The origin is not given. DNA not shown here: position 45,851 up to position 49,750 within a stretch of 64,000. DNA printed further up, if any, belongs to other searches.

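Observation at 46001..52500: Candidate novel two-gene defence system: NO VEIN-like GHKL ATPase-DUF3883 nuclease giant plus NERD-SF1 helicase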

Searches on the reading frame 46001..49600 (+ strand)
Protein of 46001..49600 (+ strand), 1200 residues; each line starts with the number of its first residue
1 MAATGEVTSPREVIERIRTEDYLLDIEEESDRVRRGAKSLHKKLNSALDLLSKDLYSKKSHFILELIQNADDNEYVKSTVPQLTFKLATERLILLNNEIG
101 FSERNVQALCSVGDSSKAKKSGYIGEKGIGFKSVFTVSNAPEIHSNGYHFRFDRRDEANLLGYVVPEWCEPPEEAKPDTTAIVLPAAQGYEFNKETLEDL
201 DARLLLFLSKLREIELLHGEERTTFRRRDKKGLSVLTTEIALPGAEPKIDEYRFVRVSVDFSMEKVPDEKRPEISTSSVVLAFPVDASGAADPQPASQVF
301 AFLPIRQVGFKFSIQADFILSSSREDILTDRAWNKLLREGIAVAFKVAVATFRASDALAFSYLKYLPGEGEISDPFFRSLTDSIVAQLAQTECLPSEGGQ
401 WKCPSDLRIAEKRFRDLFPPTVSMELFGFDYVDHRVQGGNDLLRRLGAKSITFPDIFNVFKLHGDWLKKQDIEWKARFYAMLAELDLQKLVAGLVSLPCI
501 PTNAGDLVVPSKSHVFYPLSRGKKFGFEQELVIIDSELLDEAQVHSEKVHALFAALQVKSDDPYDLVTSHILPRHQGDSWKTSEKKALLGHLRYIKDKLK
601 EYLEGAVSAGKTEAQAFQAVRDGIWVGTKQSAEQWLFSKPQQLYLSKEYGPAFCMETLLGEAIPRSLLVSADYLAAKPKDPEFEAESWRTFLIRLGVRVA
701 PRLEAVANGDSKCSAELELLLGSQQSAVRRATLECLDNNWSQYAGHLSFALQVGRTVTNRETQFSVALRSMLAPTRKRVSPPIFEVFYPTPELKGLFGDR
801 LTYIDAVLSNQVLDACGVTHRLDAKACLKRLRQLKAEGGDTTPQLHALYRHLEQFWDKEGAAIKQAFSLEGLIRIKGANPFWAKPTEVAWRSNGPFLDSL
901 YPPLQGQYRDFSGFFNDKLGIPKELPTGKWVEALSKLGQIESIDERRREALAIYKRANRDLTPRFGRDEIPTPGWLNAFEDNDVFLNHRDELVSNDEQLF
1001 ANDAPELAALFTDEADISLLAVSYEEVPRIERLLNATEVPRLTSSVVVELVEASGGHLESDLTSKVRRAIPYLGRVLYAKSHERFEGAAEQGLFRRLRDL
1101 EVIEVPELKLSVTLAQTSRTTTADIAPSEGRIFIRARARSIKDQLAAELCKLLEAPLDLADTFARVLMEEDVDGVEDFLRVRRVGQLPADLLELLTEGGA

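Call 70: predict_structure(alignment_id=A4)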
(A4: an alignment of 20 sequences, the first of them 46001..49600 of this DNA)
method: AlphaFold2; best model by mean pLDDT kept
length: 1200 residues; sequences in the alignment: 20
mean_pLDDT: 73.7   pTM: 0.47
mean pLDDT of the five models: 73.7, 70.6, 70.3, 70.3, 67.2
residues with pLDDT >= 90: 114; 70-90: 736; 50-70: 146; < 50: 204
segments of 3 or more residues with pLDDT < 50: 1-30, 32-61, 100-169, 295-327, 877-887, 894-916, 1198-1200
pLDDT, mean of each block of 10 residues (from residue 1): 33 41 40 42 40 41 58 70 81 68 43 31 27 32 29 43 43 58 60 66 72 84 87 86 84 83 64 59 82 49 29 28 39 69 84 86 76 65 86 90 92 89 89 87 89 88 88 92 88 87 87 79 74 88 90 86 85 79 76 89 87 87 85 74 88 83 82 84 89 89 84 89 88 91 87 78 90 83 88 81 88 89 85 72 69 71 70 56 45 44 35 46 67 79 79 85 60 78 85 84 84 84 85 85 82 79 88 90 85 84 85 83 83 84 86 85 88 88 84 66
secondary structure, 60 per line:
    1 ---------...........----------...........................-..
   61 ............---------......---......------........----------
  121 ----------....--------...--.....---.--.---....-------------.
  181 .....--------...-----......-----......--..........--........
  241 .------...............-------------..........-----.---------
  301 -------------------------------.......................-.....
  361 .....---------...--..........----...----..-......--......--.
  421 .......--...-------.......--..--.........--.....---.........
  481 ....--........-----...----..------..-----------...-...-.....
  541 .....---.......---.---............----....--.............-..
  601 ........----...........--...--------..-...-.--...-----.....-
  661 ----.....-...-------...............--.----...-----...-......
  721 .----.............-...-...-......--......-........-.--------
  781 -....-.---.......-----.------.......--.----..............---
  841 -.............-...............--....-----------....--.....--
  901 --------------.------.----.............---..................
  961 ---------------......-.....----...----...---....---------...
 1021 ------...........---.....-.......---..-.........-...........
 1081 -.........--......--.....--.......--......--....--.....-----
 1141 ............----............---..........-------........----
elements in order (helices of 4 or more, strands of 3 or more residues): H10-20 H31-57 H59-72 E82-87 E91-96 H103-110 H131-134 E143-145 E148-152 E163-166 E180-185 H202-207 E213-218 E221-230 E233-241 E248-262 E276-285 H332-354 H356-365 H380-389 E394-396 E407-409 H412-417 H420-427 E430-432 H440-446 H453-461 H464-468 H472-484 H487-494 E500-502 E532-534 H536-545 H549-555 H563-574 H579-582 H585-597 H599-608 H613-623 E626-628 H655-659 H681-695 E703-705 E711-713 H715-721 H726-738 E748-753 E756-761 H763-770 H791-797 H810-816 H824-837 H842-854 H856-870 E873-876 E888-891 H894-898 H927-939 H943-960 H976-981 E983-987 E992-994 E999-1001 H1005-1008 E1018-1020 H1027-1037 H1042-1045 E1047-1053 H1060-1068 H1070-1080 H1082-1090 H1093-1098 E1101-1105 E1108-1114 E1117-1122 E1125-1128 E1131-1135 H1141-1152 H1157-1168 H1172-1181 H1189-1196
